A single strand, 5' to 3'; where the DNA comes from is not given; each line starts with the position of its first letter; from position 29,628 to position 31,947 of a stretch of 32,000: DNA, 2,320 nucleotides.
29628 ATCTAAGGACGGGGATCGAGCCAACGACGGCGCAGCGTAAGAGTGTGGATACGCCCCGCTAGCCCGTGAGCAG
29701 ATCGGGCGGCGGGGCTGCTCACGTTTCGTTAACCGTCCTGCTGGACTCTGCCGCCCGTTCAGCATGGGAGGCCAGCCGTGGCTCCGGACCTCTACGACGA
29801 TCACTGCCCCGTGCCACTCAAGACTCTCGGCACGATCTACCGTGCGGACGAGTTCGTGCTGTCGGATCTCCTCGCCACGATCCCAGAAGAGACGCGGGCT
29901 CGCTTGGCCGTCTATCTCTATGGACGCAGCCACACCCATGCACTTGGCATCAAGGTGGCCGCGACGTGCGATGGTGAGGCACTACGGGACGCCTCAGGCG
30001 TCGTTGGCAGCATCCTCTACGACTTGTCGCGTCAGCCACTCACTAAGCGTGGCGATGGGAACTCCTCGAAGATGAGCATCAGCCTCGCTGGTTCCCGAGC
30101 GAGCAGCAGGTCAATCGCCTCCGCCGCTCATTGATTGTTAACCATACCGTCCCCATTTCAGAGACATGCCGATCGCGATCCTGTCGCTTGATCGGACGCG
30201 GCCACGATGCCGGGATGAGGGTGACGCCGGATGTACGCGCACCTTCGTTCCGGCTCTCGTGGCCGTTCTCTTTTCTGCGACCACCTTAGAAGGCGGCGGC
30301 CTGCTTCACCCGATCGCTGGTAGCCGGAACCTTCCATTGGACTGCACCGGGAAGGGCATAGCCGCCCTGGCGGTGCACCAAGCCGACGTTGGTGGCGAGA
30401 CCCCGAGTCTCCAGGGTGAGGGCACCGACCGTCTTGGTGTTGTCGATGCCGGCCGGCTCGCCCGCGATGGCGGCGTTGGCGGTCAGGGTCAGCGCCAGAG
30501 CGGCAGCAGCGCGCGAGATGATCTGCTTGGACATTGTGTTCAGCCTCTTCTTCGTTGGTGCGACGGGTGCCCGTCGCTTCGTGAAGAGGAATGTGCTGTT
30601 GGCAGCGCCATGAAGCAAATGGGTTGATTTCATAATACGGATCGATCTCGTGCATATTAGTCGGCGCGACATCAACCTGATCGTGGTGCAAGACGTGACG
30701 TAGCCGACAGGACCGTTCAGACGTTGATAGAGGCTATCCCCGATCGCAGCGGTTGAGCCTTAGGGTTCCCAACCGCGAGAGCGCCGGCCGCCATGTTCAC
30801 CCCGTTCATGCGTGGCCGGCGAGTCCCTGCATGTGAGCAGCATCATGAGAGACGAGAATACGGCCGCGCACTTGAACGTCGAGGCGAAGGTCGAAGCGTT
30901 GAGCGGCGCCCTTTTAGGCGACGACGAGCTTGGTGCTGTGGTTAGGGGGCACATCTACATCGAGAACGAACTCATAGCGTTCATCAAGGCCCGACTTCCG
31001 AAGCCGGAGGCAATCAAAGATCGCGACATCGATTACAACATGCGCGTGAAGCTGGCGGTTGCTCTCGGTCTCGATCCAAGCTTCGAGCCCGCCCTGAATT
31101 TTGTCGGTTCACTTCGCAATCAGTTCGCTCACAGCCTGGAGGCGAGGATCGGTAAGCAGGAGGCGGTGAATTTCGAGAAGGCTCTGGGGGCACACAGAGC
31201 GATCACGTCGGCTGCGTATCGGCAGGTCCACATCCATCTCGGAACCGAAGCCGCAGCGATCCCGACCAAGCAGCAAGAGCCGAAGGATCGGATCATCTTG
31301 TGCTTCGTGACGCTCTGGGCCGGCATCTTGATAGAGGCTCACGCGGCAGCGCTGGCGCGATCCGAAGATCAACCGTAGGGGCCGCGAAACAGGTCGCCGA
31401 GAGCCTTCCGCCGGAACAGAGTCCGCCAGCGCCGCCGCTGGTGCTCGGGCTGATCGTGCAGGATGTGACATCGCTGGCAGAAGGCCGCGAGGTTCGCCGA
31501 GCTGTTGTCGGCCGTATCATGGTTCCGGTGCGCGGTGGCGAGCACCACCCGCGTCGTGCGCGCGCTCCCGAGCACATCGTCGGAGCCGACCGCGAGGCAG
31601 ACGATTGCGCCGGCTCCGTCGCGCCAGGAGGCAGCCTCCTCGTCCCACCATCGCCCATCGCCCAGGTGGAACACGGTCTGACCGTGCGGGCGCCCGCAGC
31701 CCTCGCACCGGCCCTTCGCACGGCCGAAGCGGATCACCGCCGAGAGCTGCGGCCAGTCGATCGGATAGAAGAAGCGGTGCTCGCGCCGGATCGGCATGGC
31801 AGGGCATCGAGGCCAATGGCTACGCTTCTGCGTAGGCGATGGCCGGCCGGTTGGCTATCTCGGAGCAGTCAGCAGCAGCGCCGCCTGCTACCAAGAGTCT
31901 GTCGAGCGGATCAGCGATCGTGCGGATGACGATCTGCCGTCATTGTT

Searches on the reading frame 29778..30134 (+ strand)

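Call 9: search_protein_families(library=pfam, proteins=[window:29778-30134:+], max_evalue=0.1)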
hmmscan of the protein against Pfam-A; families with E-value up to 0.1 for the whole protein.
window:29778-30134:+ (118 aa): 0 families

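Call 11: search_protein_families(library=ncbifam, proteins=[window:29778-30134:+], max_evalue=0.1)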
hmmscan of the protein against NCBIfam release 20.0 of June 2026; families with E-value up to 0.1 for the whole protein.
window:29778-30134:+ (118 aa): 1 family
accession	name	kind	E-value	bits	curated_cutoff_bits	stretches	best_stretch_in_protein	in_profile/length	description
NF003992.0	PRK05472.2-1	equivalog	0.02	14.1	226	1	33-84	19-68/249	redox-sensing transcriptional repressor Rex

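Call 12: search_protein_families(library=phrogs, proteins=[window:29778-30134:+], max_evalue=0.1)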
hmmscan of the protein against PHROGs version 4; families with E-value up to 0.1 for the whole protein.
window:29778-30134:+ (118 aa): 1 family
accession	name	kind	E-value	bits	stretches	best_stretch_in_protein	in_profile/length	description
phrog_4057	-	unknown function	0.069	14.3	1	22-63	3-45/80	-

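Call 112: search_protein_families(library=padloc, proteins=[window:29778-30134:+], max_evalue=0.01)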
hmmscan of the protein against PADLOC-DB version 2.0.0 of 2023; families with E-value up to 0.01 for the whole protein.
window:29778-30134:+ (118 aa): 0 families

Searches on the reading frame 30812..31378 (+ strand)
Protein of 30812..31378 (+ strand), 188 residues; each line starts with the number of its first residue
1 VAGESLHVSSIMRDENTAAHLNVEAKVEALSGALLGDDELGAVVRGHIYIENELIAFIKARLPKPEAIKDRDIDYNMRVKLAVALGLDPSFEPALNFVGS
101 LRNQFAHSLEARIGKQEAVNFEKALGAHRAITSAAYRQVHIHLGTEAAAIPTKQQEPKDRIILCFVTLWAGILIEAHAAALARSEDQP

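Call 9: search_protein_families(library=pfam, proteins=[window:30812-31378:+], max_evalue=0.1)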
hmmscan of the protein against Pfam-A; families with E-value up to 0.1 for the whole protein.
window:30812-31378:+ (188 aa): 0 families

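Call 11: search_protein_families(library=ncbifam, proteins=[window:30812-31378:+], max_evalue=0.1)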
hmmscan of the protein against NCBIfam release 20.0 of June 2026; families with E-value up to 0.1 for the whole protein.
window:30812-31378:+ (188 aa): 0 families

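Call 12: search_protein_families(library=phrogs, proteins=[window:30812-31378:+], max_evalue=0.1)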
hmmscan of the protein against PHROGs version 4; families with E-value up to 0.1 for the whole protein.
window:30812-31378:+ (188 aa): 2 families
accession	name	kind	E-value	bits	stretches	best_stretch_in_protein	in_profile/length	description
phrog_5483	-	unknown function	1.3e-08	35.7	1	25-121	14-115/185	-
phrog_5712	-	unknown function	0.00081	20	1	38-119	35-117/210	-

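Call 112: search_protein_families(library=padloc, proteins=[window:30812-31378:+], max_evalue=0.01)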
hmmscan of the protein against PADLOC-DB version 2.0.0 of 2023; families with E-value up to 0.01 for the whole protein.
window:30812-31378:+ (188 aa): 0 families

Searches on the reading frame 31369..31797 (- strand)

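Call 9: search_protein_families(library=pfam, proteins=[window:31369-31797:-], max_evalue=0.1)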
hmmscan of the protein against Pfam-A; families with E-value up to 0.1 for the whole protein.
window:31369-31797:- (142 aa): 1 family
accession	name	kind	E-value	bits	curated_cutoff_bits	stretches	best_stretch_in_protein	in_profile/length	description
PF00253.27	Ribosomal_S14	-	0.081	13.1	27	0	24-39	11-26/54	Ribosomal protein S14p/S29e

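Call 11: search_protein_families(library=ncbifam, proteins=[window:31369-31797:-], max_evalue=0.1)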
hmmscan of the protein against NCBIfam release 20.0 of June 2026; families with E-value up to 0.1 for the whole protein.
window:31369-31797:- (142 aa): 2 families
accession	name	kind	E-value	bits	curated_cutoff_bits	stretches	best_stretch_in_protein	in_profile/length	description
NF041791.1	anti-phage_ZorE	equivalog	0.017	14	600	0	81-120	217-254/358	type II Zorya anti-phage system protein ZorE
NF005974.0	PRK08061.1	equivalog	0.057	13.5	77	1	26-39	19-32/61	type Z 30S ribosomal protein S14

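Call 12: search_protein_families(library=phrogs, proteins=[window:31369-31797:-], max_evalue=0.1)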
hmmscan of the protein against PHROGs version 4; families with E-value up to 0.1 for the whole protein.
window:31369-31797:- (142 aa): 7 families
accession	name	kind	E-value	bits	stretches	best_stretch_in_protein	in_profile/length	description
phrog_1571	-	DNA, RNA and nucleotide metabolism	2.7e-27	96.2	1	4-139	1-120/128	HNH endonuclease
phrog_333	-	DNA, RNA and nucleotide metabolism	0.00076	20.7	1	93-131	57-95/138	HNH endonuclease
phrog_8048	-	DNA, RNA and nucleotide metabolism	0.0062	16.8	1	26-115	174-228/273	HNH endonuclease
phrog_25862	-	DNA, RNA and nucleotide metabolism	0.01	17.2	1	85-114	106-135/149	HNH endonuclease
phrog_589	-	DNA, RNA and nucleotide metabolism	0.014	16.1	0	89-129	114-153/179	HNH endonuclease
phrog_1271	-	DNA, RNA and nucleotide metabolism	0.021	15.2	1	12-113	251-314/361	HNH endonuclease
phrog_144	-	DNA, RNA and nucleotide metabolism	0.034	14.8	0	91-123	109-141/175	HNH endonuclease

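Call 112: search_protein_families(library=padloc, proteins=[window:31369-31797:-], max_evalue=0.01)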
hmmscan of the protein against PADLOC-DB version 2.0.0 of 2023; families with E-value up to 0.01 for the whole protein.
window:31369-31797:- (142 aa): 4 families
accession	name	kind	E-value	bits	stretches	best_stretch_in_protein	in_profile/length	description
PDLC00642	ZorE2|ZorE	-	9.7e-07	26.5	1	82-120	226-262/283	HNH endonuclease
PDLC00645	ZorE2|ZorE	-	1.6e-06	25.4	1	80-121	220-259/375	HNH endonuclease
PDLC00644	ZorE2|ZorE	-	4e-06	24.7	1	83-133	207-255/267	HNH endonuclease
PDLC00643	ZorE2|ZorE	-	3.4e-05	21.3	1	84-121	231-266/282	HNH endonuclease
